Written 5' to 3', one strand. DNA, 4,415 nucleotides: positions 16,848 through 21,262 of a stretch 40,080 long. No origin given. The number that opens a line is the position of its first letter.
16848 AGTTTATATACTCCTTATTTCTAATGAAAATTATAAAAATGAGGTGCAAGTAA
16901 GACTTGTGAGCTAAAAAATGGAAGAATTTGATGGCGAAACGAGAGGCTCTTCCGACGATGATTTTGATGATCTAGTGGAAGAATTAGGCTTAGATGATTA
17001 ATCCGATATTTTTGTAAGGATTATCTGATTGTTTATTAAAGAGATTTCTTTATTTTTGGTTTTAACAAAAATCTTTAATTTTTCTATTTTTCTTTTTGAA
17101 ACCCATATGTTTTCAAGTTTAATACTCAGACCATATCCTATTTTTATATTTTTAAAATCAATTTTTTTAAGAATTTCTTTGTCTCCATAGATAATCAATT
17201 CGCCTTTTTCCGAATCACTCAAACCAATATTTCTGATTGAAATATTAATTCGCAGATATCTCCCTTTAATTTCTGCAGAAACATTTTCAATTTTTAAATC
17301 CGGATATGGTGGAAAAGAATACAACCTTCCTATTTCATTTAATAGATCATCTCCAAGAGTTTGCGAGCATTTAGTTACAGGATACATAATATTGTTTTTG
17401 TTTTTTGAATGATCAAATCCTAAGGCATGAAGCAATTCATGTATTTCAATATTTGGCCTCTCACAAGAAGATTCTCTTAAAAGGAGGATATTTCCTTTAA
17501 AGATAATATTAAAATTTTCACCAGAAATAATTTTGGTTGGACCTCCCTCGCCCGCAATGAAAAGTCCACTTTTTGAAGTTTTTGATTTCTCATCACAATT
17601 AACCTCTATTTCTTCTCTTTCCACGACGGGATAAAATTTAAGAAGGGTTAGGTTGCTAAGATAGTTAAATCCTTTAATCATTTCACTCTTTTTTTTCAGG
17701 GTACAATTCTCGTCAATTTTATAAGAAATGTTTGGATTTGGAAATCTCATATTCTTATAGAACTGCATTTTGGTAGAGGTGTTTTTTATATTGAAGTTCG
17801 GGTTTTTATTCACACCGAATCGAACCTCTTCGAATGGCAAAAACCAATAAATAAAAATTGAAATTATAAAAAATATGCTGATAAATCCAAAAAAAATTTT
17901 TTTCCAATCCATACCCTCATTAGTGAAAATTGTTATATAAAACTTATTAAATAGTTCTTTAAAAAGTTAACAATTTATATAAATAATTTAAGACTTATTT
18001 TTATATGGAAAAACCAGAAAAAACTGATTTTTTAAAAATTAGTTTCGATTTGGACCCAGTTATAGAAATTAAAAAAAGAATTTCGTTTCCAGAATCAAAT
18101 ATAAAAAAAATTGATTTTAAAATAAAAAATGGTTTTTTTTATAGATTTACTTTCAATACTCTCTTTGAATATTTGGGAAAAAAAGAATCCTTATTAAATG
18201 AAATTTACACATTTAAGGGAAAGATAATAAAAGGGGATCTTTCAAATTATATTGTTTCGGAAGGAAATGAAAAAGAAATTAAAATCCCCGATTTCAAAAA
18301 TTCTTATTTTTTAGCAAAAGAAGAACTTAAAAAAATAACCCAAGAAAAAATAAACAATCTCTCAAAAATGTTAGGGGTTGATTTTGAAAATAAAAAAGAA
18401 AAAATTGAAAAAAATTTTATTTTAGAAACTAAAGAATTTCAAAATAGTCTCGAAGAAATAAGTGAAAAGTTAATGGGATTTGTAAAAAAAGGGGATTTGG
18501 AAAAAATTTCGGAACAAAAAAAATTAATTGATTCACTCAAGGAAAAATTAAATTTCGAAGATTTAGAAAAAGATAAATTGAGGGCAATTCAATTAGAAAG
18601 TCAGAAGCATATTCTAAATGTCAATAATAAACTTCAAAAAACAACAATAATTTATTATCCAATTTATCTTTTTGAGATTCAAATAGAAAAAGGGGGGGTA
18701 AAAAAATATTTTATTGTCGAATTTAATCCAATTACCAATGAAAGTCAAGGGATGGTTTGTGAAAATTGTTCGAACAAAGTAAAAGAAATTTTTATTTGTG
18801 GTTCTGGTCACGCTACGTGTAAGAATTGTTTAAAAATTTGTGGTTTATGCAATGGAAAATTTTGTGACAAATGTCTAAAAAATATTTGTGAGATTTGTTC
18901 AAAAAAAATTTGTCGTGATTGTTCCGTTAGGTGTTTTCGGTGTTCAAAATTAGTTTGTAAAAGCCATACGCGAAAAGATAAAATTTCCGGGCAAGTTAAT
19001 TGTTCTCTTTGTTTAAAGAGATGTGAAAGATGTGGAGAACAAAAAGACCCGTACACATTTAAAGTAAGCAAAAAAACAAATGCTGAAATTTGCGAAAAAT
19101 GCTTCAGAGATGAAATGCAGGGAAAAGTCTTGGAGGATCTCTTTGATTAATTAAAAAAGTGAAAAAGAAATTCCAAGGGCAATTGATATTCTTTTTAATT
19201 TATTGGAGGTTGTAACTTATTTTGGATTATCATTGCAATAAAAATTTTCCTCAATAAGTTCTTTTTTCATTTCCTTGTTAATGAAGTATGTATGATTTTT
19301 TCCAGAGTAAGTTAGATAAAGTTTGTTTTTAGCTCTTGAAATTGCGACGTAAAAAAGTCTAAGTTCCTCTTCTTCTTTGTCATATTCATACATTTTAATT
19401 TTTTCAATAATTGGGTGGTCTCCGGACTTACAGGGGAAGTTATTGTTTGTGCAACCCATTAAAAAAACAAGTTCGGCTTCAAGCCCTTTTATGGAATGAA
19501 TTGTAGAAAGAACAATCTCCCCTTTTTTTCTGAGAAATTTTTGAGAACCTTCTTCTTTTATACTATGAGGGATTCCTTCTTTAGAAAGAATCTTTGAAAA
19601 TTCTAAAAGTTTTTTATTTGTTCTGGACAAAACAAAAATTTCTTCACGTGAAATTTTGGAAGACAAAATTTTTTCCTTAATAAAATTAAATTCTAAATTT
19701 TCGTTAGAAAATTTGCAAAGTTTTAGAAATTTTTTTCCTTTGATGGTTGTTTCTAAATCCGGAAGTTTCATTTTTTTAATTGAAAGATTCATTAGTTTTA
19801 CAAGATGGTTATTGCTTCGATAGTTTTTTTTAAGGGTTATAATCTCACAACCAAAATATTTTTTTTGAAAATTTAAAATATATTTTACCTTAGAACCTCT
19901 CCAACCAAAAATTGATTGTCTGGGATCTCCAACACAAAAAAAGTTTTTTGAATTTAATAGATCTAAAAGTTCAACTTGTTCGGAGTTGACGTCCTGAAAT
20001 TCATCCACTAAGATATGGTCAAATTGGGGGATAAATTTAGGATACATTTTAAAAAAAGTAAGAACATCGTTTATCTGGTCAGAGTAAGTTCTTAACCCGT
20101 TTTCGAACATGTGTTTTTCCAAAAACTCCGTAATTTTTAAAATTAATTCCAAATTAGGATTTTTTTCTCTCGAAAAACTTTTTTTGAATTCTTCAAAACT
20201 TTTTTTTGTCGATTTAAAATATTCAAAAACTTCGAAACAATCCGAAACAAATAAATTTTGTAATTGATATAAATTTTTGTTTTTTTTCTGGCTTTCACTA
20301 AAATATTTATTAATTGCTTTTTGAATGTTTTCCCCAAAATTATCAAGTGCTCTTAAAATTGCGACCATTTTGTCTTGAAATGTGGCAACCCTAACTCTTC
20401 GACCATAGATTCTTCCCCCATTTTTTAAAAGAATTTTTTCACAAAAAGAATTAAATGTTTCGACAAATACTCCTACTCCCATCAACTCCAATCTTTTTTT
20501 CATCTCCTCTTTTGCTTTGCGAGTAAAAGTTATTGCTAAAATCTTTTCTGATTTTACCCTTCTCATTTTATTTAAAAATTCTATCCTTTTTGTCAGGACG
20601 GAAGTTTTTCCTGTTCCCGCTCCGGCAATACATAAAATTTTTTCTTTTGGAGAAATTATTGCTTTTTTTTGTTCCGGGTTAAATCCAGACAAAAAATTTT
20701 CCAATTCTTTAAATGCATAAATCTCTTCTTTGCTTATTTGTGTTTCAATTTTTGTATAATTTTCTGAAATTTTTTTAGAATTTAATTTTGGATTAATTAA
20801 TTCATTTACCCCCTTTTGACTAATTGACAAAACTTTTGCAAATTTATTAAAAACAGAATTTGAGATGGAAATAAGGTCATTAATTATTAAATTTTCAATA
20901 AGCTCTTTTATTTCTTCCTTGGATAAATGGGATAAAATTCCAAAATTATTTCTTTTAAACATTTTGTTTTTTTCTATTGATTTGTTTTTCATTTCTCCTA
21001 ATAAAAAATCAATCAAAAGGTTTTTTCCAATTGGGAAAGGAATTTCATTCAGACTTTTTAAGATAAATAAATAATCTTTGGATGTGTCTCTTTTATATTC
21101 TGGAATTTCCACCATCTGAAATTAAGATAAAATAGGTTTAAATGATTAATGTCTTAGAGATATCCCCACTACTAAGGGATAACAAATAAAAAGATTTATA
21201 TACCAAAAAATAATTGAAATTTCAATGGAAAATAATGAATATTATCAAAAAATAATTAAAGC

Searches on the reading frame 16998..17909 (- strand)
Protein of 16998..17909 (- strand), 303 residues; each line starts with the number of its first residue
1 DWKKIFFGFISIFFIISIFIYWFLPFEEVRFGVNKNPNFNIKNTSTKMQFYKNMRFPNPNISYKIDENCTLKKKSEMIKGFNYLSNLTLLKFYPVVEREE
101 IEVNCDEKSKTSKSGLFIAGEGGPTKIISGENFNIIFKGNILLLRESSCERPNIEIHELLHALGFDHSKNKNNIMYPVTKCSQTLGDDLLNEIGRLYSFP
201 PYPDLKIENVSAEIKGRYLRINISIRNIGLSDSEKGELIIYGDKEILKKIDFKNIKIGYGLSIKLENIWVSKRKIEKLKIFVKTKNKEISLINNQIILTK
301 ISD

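Call 60: search_protein_families(library=pfam, proteins=[window:16998-17909:-], max_evalue=0.001)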
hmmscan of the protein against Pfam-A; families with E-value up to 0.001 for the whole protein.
window:16998-17909:- (303 aa): 2 families
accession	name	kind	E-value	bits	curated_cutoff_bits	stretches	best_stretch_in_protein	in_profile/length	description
PF00413.30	Peptidase_M10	-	2.1e-07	31.4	24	1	139-197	102-158/159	Matrixin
PF01400.30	Astacin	-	1.8e-06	28.2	22.5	1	56-172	2-99/189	Astacin (Peptidase family M12A)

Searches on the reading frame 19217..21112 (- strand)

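Call 36: search_protein_families(library=pfam, proteins=[window:19217-21112:-], max_evalue=0.001)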
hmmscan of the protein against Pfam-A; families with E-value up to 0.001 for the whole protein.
window:19217-21112:- (631 aa): 7 families
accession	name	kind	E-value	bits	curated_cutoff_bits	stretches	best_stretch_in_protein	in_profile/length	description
PF00580.27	UvrD-helicase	-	8.2e-51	173.7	23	1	145-419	2-270/271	UvrD/REP helicase N-terminal domain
PF13361.12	UvrD_C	-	4.7e-29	102.4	25.6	2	523-603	277-348/350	UvrD-like helicase C-terminal domain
PF13245.12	AAA_19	-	2.9e-20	73.2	25.1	1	148-401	1-130/134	AAA domain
PF09382.16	RQC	-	4e-09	36.7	23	1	7-105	4-97/114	RQC domain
PF13538.12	UvrD_C_2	-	9.3e-09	35.5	27.4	1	573-601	24-52/52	UvrD-like helicase C-terminal domain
PF01443.25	Viral_helicase1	-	1.3e-07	32.1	21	1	348-599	41-225/228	Viral superfamily 1 RNA helicase core domain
PF13604.12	AAA_30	-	0.00041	20.6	27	0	145-210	3-68/191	AAA domain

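Call 66: search_protein_families(library=padloc, proteins=[window:19217-21112:-], max_evalue=0.01)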
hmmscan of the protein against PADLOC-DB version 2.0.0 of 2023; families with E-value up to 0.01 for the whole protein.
window:19217-21112:- (631 aa): 43 families (the best 25 are shown)
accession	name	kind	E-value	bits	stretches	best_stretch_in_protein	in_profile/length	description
PDLC00132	GajB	-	1.5e-60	203.5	2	147-524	7-386/625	UrvD helicase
PDLC00114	GajB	-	7.5e-53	178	2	138-521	2-383/635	UrvD helicase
PDLC00117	GajB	-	2.9e-49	166.1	2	145-521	17-382/604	UrvD helicase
PDLC03802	RTasHel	-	1.4e-48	164.2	2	145-529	7-351/675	DRT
PDLC00103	GajB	-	4e-37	126.4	3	364-525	212-383/612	UrvD helicase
PDLC00107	GajB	-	1.3e-36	124.4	2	147-504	19-360/587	UrvD helicase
PDLC00127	GajB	-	4.3e-35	119.3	2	142-507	7-355/594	UrvD helicase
PDLC00121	GajB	-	1.4e-32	111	2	146-514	8-358/565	UrvD helicase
PDLC00122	GajB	-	1.8e-31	107.6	3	147-228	7-87/502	UrvD helicase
PDLC00119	GajB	-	8.8e-31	105.5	2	150-518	9-365/565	UrvD helicase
PDLC00138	GajB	-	7.3e-30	102.2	2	145-500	6-364/581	UrvD helicase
PDLC00123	GajB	-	5.4e-29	99.2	3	358-510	170-326/540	UrvD helicase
PDLC00136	GajB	-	7.2e-28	95.8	3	360-440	203-284/570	UrvD helicase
PDLC00130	GajB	-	2.7e-26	90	3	362-515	204-362/589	UrvD helicase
PDLC00129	GajB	-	1e-25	88.4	2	143-508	11-367/594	UrvD helicase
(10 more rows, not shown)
